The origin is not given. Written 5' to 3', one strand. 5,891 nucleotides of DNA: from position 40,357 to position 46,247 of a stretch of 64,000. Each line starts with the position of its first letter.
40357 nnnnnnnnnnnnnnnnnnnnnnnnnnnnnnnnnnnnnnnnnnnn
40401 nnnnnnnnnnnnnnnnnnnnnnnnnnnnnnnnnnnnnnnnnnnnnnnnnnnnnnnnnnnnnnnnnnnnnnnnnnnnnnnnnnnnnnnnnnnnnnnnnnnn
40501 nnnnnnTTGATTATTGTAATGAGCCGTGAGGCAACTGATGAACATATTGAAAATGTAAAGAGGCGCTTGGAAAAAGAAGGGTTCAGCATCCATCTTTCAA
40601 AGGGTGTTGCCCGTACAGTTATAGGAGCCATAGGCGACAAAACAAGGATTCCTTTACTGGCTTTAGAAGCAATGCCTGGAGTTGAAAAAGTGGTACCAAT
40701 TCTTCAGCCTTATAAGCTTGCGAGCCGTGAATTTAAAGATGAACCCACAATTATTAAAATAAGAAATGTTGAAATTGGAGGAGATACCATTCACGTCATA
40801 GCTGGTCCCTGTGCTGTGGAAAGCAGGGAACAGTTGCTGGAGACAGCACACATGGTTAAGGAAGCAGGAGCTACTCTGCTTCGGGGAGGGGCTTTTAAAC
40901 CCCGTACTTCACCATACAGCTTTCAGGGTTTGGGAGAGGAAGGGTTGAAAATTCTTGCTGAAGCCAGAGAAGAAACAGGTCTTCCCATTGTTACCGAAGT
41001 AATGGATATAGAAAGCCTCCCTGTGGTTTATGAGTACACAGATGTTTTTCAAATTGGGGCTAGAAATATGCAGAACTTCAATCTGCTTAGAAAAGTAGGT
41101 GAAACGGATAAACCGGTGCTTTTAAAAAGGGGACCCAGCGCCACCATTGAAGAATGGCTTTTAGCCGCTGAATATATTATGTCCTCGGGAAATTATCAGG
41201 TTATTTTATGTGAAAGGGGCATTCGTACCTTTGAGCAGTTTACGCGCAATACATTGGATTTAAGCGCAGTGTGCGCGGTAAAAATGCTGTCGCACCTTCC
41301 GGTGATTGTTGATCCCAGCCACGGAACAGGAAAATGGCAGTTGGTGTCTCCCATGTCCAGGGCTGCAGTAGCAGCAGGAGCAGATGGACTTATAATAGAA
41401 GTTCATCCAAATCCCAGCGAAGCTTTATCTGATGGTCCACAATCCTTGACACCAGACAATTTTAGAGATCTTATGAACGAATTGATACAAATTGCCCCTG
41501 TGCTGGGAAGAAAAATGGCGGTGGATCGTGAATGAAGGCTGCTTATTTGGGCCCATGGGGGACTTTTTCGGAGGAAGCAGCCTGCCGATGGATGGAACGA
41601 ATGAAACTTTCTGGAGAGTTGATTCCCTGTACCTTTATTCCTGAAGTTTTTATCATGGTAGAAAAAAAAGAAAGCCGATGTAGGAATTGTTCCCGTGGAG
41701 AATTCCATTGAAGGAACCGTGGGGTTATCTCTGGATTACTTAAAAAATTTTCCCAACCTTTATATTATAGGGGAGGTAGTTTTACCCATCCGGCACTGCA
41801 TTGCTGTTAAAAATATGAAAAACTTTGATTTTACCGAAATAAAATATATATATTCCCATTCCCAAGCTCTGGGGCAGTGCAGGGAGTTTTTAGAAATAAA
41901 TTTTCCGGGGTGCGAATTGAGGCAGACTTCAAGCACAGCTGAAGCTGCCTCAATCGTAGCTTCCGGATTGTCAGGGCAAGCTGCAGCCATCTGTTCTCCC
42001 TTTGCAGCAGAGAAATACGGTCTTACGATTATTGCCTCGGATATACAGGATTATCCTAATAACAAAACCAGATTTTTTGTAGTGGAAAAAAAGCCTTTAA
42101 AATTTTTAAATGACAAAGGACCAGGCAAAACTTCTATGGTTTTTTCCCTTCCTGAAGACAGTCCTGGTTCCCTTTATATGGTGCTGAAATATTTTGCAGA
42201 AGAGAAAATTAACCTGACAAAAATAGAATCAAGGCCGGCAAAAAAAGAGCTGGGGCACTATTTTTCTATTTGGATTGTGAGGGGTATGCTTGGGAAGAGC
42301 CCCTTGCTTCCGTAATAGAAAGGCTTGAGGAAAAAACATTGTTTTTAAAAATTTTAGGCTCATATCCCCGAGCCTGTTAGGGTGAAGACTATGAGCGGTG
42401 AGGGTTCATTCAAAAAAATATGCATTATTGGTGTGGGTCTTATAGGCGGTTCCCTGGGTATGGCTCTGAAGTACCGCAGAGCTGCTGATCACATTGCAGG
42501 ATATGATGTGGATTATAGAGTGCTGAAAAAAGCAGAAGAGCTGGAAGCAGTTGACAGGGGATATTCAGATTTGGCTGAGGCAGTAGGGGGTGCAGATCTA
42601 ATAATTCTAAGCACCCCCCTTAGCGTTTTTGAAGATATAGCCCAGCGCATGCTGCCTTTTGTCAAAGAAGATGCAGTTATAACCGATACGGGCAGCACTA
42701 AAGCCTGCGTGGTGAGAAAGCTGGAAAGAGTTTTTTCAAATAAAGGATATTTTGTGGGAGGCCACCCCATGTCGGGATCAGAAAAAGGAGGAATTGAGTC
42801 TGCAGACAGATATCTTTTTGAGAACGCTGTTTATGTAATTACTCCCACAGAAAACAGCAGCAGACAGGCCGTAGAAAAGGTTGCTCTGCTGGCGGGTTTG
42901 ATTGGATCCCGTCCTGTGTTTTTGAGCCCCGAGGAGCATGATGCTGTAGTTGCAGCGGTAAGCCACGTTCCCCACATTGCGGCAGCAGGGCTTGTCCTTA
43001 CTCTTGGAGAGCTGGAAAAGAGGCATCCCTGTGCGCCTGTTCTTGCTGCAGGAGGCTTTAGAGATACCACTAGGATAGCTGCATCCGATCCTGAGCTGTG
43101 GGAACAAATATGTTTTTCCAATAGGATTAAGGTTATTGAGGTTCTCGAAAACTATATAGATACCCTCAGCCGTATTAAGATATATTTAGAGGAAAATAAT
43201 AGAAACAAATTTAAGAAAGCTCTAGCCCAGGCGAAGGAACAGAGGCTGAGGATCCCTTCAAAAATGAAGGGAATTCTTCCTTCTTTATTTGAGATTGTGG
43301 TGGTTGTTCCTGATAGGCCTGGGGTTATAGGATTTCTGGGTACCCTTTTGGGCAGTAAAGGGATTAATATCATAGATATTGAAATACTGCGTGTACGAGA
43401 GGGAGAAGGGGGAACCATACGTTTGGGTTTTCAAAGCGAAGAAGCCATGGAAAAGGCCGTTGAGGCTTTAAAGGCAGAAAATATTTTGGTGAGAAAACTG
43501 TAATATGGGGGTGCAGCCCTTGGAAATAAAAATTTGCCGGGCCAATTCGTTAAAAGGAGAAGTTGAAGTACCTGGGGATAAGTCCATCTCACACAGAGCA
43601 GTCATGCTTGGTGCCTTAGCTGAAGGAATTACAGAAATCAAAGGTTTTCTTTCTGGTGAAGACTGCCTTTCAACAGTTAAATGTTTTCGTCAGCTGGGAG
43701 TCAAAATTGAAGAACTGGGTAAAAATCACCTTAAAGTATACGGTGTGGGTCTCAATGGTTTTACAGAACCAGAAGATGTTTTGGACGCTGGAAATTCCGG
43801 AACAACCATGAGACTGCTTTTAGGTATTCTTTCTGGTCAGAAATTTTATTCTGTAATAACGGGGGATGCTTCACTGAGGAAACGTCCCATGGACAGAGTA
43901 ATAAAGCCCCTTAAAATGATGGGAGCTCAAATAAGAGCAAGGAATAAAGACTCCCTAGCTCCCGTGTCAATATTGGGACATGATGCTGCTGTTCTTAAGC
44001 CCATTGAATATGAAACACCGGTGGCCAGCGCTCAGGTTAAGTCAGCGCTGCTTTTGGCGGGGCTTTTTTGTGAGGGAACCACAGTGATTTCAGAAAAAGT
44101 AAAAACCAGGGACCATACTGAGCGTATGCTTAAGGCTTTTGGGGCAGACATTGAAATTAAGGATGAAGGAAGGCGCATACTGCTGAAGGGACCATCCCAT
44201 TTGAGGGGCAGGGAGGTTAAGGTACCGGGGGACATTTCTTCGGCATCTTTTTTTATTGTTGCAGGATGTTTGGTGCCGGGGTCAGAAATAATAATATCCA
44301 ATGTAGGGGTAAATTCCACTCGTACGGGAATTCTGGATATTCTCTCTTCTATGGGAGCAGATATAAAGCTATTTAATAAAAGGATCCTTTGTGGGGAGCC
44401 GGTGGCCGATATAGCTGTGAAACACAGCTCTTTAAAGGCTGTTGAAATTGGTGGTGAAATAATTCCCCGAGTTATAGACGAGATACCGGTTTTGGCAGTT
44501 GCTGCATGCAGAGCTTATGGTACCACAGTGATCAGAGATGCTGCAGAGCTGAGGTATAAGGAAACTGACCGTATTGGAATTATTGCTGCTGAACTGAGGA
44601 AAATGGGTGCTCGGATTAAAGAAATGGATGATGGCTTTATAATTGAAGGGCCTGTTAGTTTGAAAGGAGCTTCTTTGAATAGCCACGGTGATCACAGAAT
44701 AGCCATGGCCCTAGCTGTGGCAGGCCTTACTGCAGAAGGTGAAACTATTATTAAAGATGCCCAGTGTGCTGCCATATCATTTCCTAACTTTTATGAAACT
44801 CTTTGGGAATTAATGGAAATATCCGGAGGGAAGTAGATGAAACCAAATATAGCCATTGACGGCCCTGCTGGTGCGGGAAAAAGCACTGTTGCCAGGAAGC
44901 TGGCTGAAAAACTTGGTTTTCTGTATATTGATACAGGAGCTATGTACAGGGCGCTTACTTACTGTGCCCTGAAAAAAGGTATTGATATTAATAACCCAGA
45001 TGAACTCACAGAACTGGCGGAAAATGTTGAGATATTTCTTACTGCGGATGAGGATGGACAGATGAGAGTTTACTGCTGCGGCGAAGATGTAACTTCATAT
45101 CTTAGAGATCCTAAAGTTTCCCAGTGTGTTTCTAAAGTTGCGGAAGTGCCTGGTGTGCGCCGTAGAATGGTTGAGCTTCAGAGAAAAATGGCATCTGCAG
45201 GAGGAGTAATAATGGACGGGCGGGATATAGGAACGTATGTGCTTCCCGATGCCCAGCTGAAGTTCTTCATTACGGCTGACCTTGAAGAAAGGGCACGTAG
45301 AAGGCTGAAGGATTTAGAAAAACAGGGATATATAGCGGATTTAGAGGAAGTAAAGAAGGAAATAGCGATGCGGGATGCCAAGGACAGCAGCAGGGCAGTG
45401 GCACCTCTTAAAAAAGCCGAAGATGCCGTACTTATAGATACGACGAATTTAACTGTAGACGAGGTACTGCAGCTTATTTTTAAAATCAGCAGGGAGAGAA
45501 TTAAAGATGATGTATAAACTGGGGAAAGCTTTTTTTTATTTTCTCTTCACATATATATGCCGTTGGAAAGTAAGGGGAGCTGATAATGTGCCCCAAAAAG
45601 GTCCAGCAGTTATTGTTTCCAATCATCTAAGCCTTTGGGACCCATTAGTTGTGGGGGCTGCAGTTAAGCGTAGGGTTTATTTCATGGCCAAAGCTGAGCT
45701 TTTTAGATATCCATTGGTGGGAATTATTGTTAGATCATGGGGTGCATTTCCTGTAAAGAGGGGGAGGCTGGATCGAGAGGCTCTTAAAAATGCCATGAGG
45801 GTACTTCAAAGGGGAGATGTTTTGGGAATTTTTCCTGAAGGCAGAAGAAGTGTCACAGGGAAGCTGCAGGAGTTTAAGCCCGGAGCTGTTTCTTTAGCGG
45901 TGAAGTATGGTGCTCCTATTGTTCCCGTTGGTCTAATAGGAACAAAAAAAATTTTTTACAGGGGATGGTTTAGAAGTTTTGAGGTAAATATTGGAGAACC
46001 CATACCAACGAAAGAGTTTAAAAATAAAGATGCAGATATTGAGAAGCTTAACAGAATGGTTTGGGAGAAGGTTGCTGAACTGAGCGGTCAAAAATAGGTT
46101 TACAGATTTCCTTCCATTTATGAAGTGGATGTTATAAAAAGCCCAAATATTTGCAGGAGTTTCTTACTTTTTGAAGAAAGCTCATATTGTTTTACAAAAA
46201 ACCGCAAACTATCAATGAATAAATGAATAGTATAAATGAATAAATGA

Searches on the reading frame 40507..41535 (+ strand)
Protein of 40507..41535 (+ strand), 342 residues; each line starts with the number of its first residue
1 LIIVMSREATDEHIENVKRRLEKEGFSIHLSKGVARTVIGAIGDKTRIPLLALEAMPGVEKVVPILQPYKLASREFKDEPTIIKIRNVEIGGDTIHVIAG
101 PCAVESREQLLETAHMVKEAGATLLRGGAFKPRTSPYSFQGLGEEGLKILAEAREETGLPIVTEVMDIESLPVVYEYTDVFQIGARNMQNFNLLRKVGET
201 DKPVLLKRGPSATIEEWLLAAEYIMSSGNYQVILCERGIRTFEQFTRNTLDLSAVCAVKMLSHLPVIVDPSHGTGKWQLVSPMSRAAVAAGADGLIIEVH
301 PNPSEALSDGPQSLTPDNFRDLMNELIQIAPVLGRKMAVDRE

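Call 3: search_protein_families(library=pfam, proteins=[window:40507-41535:+], max_evalue=0.01)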
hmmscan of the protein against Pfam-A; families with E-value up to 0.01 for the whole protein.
window:40507-41535:+ (342 aa): 3 families
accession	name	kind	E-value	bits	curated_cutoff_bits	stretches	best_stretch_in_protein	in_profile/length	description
PF00793.26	DAHP_synth_1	-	3.3e-85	285.7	25.5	1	84-325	5-260/270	DAHP synthetase I family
PF18152.6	DAHP_snth_FXD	-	9.2e-24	83.5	27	1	1-67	1-67/67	DAHP synthase ferredoxin-like domain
PF03102.20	NeuB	-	1.5e-11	44.6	22.1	1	142-336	53-239/241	NeuB family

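Call 87: search_protein_families(library=ncbifam, proteins=[window:40507-41535:+], max_evalue=1e-10)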
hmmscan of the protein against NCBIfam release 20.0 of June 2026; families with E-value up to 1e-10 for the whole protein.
window:40507-41535:+ (342 aa): 8 families
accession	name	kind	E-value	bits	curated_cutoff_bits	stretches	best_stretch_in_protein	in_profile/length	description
NF006421.0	PRK08673.1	subfamily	4e-160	532.6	335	1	1-337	1-337/338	3-deoxy-7-phosphoheptulonate synthase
NF009933.0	PRK13396.1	subfamily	9.6e-130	432.6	486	1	1-336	1-344/352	3-deoxy-7-phosphoheptulonate synthase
TIGR01361.1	DAHP_synth_Bsub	equivalog_domain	1.5e-125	417.8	267.75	1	71-327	2-258/260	3-deoxy-7-phosphoheptulonate synthase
NF041229.1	BagF_FevY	exception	2.6e-122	408.3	700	1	5-323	1-319/340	phospho-2-dehydro-3-deoxyheptonate aldolase BagF/FevY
NF009239.0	PRK12595.1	equivalog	6.4e-112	374.1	279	1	71-330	95-354/360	bifunctional 3-deoxy-7-phosphoheptulonate synthase/chorismate mutase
NF003543.0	PRK05198.1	equivalog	8.7e-39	133.2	242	1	83-331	5-269/273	3-deoxy-8-phosphooctulonate synthase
TIGR01362.1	KDO8P_synth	equivalog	1.6e-37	129.1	314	1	95-332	3-255/258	3-deoxy-8-phosphooctulonate synthase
NF009109.0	PRK12457.1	equivalog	1.8e-22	79.9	457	1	132-330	60-269/281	3-deoxy-8-phosphooctulonate synthase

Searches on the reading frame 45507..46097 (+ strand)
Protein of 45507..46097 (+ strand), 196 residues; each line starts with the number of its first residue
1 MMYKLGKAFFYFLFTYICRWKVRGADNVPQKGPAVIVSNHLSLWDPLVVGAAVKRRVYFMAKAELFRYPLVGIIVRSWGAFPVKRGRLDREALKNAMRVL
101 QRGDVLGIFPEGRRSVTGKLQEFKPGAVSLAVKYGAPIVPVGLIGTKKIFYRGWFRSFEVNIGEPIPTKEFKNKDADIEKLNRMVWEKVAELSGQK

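Call 15: search_protein_families(library=pfam, proteins=[window:45507-46097:+], max_evalue=0.0001)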
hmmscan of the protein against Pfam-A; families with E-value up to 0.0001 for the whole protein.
window:45507-46097:+ (196 aa): 1 family
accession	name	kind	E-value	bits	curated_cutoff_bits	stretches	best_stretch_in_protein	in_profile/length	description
PF01553.26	Acyltransferase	-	3.8e-35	121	23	1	20-142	2-130/132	Acyltransferase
